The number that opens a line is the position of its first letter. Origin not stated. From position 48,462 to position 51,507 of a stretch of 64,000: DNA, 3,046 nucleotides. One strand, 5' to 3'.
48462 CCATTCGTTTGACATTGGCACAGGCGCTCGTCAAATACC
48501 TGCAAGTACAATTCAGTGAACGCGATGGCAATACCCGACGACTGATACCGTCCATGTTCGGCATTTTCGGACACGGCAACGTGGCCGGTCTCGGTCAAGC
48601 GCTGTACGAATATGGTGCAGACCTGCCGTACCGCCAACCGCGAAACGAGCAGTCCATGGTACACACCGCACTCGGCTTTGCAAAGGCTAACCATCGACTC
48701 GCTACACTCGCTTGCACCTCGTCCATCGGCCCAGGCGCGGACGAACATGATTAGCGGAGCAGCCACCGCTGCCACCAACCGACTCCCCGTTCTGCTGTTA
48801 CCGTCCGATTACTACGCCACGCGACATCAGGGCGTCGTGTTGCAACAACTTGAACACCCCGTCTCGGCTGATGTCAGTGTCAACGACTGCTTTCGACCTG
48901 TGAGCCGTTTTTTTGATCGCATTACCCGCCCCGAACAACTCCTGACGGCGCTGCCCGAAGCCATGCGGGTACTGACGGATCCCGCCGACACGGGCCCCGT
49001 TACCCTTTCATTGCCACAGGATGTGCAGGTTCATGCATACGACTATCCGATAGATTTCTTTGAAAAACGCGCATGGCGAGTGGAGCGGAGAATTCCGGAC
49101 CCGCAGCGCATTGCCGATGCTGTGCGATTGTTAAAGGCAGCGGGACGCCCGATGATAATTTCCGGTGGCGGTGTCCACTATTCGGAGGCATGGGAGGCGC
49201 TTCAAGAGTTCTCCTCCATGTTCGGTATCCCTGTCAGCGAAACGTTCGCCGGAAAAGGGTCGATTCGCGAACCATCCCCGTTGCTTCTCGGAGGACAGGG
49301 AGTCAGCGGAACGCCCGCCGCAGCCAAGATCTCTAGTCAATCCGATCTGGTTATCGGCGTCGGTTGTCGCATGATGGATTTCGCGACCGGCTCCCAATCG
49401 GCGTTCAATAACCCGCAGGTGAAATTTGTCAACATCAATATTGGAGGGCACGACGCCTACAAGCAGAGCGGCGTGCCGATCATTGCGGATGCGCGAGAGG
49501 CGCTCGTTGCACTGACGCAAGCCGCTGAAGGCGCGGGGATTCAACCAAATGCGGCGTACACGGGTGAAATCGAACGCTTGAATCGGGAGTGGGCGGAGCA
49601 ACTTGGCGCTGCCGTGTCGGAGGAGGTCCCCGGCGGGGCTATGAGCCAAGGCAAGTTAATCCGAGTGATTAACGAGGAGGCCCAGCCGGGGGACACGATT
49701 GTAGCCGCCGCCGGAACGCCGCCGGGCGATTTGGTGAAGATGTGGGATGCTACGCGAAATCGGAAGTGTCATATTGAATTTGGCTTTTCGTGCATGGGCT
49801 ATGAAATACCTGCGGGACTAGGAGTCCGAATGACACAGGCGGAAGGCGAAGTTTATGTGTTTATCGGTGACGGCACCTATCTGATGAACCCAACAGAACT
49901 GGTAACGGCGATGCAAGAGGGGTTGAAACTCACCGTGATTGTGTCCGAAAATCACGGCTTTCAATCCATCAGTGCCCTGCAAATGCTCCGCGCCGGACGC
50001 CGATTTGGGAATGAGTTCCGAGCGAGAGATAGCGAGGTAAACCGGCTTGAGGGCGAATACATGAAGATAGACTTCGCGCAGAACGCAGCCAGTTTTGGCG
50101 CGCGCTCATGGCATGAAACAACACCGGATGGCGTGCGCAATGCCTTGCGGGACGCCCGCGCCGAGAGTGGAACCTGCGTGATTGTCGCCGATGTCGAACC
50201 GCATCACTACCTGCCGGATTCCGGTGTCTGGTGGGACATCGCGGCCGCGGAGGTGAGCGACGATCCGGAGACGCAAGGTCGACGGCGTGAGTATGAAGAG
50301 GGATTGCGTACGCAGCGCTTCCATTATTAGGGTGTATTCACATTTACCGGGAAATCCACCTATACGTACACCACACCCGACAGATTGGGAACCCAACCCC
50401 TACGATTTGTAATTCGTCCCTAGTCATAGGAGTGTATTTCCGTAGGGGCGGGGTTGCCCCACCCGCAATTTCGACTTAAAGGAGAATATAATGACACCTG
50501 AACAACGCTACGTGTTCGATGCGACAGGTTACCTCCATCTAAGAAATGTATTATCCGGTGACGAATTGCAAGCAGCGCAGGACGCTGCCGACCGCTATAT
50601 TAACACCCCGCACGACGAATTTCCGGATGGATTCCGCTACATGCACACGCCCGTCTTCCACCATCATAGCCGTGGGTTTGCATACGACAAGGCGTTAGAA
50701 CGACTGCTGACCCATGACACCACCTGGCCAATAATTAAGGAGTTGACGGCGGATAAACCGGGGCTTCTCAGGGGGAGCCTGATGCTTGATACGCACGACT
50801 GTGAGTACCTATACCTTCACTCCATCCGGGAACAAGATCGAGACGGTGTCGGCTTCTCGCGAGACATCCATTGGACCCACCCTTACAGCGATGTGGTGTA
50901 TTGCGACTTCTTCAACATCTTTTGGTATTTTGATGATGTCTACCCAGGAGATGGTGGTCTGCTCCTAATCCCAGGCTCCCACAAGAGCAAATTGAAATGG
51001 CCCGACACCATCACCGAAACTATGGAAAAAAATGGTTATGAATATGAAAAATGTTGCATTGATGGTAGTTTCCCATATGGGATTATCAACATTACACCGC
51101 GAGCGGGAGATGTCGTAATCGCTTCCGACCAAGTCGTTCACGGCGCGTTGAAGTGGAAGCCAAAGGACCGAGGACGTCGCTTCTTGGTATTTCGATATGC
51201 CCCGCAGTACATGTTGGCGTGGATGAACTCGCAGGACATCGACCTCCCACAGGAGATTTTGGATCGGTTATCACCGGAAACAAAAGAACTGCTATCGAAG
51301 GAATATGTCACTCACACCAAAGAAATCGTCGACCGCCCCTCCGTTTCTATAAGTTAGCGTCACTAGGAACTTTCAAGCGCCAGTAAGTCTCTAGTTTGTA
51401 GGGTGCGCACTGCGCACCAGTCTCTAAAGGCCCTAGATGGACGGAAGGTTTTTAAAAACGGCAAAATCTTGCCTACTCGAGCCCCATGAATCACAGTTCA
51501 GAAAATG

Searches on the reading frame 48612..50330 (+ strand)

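Call 14: search_protein_families(library=pfam, proteins=[window:48612-50330:+], max_evalue=0.01)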
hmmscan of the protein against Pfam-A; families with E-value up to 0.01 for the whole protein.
window:48612-50330:+ (572 aa): 2 families
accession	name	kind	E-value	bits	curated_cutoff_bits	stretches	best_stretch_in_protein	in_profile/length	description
PF00205.28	TPP_enzyme_M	-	5e-33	114.2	30.4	1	167-301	1-137/137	Thiamine pyrophosphate enzyme, central domain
PF02775.26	TPP_enzyme_C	-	2.9e-27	95.8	21.9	1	368-525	3-150/151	Thiamine pyrophosphate enzyme, C-terminal TPP binding domain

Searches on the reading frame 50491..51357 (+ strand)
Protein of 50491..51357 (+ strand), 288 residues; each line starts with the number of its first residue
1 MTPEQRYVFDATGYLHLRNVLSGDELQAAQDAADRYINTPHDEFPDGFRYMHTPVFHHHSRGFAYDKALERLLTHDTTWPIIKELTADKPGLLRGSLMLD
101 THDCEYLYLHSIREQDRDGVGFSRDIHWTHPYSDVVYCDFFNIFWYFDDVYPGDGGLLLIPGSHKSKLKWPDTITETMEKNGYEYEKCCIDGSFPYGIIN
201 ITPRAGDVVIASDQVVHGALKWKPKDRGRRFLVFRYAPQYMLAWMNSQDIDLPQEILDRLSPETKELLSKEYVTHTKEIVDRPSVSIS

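Call 14: search_protein_families(library=pfam, proteins=[window:50491-51357:+], max_evalue=0.01)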
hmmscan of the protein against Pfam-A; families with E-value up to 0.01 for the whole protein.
window:50491-51357:+ (288 aa): 1 family
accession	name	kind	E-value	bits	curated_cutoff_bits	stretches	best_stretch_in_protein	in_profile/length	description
PF05721.19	PhyH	-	7.1e-11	43.2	22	1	9-220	1-203/213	Phytanoyl-CoA dioxygenase (PhyH)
